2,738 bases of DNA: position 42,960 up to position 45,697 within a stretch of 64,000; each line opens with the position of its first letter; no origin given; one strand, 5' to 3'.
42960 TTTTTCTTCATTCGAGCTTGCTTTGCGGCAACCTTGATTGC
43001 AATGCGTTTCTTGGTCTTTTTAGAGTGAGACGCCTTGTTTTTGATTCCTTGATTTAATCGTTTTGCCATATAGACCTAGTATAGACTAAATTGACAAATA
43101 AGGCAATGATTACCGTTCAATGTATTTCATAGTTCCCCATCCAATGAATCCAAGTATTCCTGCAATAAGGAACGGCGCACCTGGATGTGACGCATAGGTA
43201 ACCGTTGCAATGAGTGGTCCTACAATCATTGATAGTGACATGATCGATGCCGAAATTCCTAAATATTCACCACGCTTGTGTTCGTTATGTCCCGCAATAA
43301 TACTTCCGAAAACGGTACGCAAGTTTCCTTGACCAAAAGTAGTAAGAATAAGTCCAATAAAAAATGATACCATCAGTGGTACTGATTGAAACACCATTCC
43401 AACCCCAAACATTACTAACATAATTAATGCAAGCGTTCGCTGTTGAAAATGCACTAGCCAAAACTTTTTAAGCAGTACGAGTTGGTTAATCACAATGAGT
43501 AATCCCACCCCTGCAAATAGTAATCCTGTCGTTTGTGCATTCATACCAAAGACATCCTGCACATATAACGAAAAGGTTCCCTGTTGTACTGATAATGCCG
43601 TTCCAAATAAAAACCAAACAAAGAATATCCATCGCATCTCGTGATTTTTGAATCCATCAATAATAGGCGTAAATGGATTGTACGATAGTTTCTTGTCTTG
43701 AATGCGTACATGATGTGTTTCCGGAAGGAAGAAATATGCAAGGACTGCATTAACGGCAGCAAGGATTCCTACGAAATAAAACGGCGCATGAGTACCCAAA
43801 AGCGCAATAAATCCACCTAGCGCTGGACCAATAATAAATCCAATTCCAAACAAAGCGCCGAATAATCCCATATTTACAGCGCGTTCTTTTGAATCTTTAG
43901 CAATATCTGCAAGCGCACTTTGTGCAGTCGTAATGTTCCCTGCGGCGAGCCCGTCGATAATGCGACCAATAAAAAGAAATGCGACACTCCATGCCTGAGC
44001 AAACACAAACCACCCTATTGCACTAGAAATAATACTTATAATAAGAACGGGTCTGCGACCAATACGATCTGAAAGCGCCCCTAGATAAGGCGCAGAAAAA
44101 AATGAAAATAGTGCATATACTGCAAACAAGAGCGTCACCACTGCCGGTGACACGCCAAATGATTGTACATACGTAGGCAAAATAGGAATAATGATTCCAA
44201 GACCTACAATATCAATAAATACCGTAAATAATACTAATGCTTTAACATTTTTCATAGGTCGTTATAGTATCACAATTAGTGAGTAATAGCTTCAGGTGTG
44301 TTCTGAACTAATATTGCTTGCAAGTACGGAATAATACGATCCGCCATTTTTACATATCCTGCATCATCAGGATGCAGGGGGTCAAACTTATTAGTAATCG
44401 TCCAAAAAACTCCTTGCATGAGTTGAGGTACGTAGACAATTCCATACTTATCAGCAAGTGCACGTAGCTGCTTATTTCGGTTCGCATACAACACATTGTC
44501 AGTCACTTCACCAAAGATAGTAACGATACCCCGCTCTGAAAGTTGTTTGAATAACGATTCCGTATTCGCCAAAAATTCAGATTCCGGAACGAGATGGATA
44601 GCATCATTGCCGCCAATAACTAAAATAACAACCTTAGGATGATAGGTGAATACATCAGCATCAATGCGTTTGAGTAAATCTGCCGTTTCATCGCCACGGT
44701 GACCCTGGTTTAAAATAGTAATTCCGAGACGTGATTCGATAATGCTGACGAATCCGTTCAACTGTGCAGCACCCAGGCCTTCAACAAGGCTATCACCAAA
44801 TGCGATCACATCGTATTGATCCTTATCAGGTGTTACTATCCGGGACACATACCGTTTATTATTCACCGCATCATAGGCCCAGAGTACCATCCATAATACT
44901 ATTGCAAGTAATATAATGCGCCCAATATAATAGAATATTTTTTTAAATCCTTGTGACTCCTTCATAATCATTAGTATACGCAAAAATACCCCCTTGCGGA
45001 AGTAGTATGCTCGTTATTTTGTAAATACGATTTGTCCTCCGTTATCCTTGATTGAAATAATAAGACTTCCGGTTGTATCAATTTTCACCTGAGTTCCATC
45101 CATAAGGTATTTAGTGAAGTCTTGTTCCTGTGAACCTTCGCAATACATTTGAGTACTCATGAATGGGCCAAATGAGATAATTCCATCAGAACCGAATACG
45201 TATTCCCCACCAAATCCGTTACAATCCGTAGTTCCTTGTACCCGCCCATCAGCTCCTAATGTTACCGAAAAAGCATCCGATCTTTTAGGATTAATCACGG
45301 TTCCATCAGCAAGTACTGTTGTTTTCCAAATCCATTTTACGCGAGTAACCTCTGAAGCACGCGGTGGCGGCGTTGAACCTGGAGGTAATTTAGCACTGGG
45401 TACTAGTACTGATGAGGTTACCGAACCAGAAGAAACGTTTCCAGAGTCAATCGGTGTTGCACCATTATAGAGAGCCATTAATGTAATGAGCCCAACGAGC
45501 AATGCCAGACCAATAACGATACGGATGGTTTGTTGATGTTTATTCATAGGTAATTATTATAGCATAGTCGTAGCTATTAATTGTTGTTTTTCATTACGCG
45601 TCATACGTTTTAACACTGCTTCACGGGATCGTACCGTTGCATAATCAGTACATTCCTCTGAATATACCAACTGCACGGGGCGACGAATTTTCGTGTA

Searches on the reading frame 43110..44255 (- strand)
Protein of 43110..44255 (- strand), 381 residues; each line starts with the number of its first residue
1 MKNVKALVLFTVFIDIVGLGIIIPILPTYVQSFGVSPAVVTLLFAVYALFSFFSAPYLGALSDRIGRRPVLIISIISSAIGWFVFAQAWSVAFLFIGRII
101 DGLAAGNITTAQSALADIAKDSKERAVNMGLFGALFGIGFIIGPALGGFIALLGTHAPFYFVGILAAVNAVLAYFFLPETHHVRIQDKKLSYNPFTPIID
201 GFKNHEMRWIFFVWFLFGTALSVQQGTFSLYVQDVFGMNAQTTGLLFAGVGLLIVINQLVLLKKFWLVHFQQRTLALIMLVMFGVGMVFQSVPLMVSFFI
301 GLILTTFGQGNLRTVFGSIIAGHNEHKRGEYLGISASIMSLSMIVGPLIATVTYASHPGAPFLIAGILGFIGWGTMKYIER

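Call 11: search_protein_families(library=pfam, proteins=[window:43110-44255:-], max_evalue=0.01)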
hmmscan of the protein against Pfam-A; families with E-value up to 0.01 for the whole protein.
window:43110-44255:- (381 aa): 5 families
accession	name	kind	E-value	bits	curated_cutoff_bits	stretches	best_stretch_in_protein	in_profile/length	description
PF07690.21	MFS_1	-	1.1e-53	182.9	33.4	2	9-260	2-257/347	Major Facilitator Superfamily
PF00083.30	Sugar_tr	-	8.9e-11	41.8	22.3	1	38-181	46-195/452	Sugar (and other) transporter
PF13347.12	MFS_2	-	9e-08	31.5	27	1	16-321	11-340/427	MFS/sugar transport protein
PF12832.13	MFS_1_like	-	1.3e-07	31.4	25.2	1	18-307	14-310/373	MFS_1 like family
PF01306.25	LacY_symp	-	1.2e-05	24.7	24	1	11-182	16-193/413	LacY proton/sugar symporter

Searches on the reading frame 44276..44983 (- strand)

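Call 11: search_protein_families(library=pfam, proteins=[window:44276-44983:-], max_evalue=0.01)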
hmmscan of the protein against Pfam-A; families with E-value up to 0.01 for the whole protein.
window:44276-44983:- (235 aa): 4 families
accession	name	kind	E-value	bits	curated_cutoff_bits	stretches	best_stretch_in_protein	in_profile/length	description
PF13472.12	Lipase_GDSL_2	-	2.4e-19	71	32.9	1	61-210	1-176/178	GDSL-like Lipase/Acylhydrolase family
PF00657.28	Lipase_GDSL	-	2.4e-12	47.9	23.6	1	59-150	1-112/208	GDSL-like Lipase/Acylhydrolase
PF04311.20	DUF459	-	0.004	17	27.2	0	59-132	2-76/197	Protein of unknown function (DUF459)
PF25182.1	NonGDSL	-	0.0055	16.5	80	1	86-156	65-135/220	Non-GDSL lipase-like family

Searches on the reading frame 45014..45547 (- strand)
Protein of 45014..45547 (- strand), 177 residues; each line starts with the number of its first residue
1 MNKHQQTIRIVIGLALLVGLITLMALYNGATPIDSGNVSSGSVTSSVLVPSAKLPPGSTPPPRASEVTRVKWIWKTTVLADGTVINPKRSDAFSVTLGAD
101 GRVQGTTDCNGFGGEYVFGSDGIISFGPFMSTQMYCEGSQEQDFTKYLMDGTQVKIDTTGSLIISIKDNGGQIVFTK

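Call 11: search_protein_families(library=pfam, proteins=[window:45014-45547:-], max_evalue=0.01)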
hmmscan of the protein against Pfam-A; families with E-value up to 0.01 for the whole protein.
window:45014-45547:- (177 aa): 1 family
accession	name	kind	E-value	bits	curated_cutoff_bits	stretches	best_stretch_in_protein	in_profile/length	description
PF03724.22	META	-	2.3e-15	57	24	1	74-175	9-108/109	META domain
